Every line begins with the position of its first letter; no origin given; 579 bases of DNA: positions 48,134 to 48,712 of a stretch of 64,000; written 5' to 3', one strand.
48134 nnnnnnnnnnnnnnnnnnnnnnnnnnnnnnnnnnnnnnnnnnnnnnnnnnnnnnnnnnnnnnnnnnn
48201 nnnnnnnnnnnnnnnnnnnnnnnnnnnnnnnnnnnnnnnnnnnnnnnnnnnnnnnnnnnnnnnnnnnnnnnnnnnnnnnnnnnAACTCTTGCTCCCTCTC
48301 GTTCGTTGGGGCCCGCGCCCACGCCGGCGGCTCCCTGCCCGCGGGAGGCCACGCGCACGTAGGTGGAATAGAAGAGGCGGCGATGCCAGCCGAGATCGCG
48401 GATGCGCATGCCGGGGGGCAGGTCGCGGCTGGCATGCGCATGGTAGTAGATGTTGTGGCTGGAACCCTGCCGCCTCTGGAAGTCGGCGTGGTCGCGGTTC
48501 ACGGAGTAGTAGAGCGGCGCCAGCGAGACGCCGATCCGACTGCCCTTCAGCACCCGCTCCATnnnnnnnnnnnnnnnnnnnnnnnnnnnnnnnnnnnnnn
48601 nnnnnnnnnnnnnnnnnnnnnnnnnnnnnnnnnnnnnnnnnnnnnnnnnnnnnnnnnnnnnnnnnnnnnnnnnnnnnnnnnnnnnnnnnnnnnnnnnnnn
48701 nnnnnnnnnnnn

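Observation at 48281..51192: NodU-type carbamoyltransferase coupled (GTGA overlap) to an NPPY-motif methyltransferase inside a glycan operon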

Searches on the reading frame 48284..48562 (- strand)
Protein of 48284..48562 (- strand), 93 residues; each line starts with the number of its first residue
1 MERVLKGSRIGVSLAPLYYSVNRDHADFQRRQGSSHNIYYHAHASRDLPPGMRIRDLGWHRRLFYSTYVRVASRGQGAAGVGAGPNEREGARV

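Call 63: search_protein_families(library=pfam, proteins=[window:48284-48562:-], max_evalue=1)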
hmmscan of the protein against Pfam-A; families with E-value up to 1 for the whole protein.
window:48284-48562:- (93 aa): 0 families
